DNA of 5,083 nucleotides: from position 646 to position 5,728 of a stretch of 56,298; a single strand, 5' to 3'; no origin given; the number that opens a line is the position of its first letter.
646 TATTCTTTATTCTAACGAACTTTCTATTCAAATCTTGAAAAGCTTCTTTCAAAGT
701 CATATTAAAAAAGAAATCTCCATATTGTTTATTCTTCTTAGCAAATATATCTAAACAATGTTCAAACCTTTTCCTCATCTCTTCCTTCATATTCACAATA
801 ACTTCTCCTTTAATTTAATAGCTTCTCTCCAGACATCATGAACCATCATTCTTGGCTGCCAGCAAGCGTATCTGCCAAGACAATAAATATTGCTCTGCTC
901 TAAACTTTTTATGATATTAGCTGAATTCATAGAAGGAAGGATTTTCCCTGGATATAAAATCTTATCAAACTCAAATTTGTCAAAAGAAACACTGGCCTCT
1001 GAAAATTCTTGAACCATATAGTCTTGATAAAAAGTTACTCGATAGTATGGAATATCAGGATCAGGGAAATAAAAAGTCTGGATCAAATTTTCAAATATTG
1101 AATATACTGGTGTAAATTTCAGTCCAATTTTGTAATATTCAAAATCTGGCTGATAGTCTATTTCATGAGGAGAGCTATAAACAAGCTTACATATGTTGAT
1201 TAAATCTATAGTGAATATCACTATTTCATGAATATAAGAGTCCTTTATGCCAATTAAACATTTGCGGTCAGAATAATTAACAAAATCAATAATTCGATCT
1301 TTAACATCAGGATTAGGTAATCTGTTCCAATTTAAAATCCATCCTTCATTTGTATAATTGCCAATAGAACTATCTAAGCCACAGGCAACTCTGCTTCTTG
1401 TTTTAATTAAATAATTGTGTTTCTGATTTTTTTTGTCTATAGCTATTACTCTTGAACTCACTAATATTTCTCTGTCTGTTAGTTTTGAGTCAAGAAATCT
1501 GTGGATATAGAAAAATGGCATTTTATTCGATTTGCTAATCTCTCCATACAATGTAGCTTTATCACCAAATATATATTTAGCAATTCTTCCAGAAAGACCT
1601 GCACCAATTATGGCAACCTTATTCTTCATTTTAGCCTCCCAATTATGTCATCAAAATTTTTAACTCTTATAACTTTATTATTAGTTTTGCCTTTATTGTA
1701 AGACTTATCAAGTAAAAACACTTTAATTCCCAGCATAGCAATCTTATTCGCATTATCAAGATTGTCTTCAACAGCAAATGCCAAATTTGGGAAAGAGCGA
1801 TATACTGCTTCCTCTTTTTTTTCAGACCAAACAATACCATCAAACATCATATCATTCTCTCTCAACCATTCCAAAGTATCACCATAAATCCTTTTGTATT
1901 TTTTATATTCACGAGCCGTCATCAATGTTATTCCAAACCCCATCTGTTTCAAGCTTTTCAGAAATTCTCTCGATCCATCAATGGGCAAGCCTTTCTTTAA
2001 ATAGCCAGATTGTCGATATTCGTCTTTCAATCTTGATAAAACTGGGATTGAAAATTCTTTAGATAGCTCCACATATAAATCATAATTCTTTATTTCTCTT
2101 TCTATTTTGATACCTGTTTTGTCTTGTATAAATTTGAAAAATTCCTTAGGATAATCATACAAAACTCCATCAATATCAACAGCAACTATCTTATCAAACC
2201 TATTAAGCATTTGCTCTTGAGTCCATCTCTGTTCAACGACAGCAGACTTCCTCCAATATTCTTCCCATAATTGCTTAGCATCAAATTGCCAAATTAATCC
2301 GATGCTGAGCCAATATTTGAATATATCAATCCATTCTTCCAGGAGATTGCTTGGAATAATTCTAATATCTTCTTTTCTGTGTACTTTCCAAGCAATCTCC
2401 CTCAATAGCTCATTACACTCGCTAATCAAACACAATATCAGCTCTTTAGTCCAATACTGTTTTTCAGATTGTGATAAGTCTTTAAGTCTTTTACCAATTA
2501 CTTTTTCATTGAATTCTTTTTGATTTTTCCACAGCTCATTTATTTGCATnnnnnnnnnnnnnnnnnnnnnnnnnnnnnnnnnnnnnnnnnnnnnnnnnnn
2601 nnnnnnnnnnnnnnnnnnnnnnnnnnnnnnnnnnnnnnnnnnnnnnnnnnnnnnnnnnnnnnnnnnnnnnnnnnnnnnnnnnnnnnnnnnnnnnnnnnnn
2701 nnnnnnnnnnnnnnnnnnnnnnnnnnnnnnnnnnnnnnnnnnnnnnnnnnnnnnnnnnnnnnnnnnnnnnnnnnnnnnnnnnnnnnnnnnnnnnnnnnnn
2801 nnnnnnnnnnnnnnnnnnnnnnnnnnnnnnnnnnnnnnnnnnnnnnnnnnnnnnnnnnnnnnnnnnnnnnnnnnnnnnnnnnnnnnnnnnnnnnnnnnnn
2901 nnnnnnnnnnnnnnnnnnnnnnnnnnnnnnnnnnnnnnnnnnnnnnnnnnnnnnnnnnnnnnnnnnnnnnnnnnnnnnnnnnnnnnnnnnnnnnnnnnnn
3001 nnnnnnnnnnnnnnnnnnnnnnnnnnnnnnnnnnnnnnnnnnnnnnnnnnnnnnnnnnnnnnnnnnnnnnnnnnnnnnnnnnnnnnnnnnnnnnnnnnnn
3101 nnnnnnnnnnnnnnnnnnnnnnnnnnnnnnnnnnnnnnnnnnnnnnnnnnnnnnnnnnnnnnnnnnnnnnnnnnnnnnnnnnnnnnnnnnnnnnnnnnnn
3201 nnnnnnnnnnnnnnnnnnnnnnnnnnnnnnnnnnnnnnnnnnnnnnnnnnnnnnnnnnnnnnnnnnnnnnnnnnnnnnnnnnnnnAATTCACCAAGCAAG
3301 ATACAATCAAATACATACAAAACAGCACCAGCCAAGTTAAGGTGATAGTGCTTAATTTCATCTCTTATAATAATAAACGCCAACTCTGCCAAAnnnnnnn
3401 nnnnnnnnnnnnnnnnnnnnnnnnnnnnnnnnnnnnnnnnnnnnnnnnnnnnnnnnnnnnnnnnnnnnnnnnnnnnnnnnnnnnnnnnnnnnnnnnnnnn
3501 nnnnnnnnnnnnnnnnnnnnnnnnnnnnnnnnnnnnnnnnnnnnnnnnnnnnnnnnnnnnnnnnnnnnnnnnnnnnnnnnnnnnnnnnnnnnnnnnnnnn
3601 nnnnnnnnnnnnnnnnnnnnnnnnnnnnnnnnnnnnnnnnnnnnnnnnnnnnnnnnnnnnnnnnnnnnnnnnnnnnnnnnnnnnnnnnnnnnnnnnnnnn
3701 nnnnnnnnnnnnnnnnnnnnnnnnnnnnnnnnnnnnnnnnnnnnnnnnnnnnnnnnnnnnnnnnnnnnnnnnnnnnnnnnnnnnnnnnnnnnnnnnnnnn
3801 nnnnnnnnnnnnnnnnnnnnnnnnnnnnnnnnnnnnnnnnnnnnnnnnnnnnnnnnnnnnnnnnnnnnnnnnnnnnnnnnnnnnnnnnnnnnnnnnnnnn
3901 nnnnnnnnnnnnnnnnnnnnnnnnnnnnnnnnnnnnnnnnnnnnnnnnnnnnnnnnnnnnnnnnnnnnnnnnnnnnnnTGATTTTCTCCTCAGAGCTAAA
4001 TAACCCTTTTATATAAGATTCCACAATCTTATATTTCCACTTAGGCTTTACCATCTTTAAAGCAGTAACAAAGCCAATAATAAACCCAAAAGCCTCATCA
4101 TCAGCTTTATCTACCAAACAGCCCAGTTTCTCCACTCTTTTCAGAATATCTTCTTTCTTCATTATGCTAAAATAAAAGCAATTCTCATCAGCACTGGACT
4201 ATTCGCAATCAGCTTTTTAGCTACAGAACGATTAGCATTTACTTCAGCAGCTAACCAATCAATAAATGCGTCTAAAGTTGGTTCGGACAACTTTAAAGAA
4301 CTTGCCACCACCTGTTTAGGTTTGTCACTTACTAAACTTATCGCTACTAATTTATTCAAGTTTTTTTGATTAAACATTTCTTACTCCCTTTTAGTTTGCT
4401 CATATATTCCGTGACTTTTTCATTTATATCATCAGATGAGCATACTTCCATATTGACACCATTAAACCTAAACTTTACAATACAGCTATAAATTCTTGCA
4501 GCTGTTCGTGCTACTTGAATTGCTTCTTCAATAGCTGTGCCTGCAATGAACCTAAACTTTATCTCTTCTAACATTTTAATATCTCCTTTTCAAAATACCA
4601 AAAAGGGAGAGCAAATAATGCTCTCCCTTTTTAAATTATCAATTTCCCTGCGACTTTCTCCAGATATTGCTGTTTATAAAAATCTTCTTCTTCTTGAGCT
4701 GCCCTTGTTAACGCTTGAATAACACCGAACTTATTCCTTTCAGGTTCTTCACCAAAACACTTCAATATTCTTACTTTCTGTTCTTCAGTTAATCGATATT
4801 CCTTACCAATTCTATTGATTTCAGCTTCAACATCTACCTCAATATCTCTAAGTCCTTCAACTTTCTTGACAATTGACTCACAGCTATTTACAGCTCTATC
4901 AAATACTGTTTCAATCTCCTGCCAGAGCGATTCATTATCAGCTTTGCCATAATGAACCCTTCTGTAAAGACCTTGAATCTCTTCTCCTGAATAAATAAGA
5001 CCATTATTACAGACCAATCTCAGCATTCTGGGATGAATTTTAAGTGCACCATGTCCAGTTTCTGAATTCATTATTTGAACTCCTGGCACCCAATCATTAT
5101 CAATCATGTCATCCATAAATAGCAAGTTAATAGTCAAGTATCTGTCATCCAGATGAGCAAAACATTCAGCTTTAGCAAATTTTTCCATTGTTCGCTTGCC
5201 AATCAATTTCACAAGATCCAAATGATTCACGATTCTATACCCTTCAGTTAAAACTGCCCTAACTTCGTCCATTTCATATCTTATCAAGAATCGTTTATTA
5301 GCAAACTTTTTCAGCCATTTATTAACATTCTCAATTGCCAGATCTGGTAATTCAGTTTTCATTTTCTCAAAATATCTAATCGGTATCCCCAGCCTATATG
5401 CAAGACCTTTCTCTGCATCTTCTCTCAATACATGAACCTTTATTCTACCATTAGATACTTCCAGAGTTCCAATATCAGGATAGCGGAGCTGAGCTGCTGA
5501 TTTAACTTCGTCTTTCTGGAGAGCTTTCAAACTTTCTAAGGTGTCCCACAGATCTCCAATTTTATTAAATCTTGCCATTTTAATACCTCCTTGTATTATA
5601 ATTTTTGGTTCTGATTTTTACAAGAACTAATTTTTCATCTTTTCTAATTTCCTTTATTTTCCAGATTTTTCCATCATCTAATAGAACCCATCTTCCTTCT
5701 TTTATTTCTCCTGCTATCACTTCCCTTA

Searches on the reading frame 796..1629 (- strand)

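Call 10: search_protein_families(library=phrogs, proteins=[window:796-1629:-], max_evalue=0.001)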
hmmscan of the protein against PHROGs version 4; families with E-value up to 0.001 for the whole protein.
window:796-1629:- (278 aa): 1 family
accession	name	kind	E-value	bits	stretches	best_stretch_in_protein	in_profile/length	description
phrog_4828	-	unknown function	6.9e-07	29.8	0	1-208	3-217/333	-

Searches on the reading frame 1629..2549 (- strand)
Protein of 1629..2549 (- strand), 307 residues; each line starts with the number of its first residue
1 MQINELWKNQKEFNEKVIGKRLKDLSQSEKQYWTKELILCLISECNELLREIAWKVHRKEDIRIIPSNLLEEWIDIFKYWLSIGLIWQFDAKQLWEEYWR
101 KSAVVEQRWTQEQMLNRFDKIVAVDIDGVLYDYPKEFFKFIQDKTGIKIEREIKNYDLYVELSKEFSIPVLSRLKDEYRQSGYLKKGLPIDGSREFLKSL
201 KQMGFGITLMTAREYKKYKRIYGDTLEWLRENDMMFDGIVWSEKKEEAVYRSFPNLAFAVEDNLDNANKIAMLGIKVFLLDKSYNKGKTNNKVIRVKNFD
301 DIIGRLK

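Call 10: search_protein_families(library=phrogs, proteins=[window:1629-2549:-], max_evalue=0.001)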
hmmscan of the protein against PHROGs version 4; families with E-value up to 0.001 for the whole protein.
window:1629-2549:- (307 aa): 5 families
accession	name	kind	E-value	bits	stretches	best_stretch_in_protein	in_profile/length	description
phrog_420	-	unknown function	1e-16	62.2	1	116-303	10-199/267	unknown function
phrog_415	-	other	9.6e-12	46.1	1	119-293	21-176/218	polynucleotide kinase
phrog_173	-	DNA, RNA and nucleotide metabolism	4.6e-10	40.7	1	1-156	30-173/196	nucleoside triphosphate pyrophosphohydrolase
phrog_1238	-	moron, auxiliary metabolic gene and host takeover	4.6e-10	40.3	1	181-245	39-99/155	phosphoheptose isomerase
phrog_37590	-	unknown function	8.2e-05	22.8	0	257-303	291-336/341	-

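Call 46: search_protein_families(library=pfam, proteins=[window:1629-2549:-], max_evalue=0.001)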
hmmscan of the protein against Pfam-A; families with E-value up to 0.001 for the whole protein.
window:1629-2549:- (307 aa): 3 families
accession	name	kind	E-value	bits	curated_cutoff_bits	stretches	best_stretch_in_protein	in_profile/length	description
PF08761.16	dUTPase_2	-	2.6e-08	34.8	22.9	1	3-124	2-113/162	dUTPase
PF06941.18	NT5C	-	3.4e-07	30.7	24.8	1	120-301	2-169/180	5' nucleotidase, deoxy (Pyrimidine), cytosolic type C protein (NT5C)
PF00702.32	Hydrolase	-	0.0003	21.7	26.4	0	120-227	2-136/191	haloacid dehalogenase-like hydrolase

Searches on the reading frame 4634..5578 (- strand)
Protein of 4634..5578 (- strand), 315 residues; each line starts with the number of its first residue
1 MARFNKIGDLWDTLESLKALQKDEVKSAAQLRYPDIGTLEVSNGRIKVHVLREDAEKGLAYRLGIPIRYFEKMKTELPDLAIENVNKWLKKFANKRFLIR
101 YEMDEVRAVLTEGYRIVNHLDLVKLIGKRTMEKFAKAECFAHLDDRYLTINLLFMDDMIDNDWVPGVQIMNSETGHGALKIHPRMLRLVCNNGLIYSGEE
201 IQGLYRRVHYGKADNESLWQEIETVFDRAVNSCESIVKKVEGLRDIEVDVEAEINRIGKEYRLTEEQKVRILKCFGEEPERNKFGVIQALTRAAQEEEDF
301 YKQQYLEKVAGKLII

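Call 10: search_protein_families(library=phrogs, proteins=[window:4634-5578:-], max_evalue=0.001)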
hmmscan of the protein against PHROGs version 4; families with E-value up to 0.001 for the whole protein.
window:4634-5578:- (315 aa): 1 family
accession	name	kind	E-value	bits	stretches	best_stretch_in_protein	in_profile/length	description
phrog_1362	-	unknown function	1.7e-31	110.7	1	50-314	75-383/391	-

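Call 46: search_protein_families(library=pfam, proteins=[window:4634-5578:-], max_evalue=0.001)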
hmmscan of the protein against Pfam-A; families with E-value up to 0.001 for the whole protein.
window:4634-5578:- (315 aa): 1 family
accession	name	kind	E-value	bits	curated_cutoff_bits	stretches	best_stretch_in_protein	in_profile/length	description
PF06067.16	DUF932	-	7.5e-07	29.6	23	1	162-253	61-149/227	Domain of unknown function (DUF932)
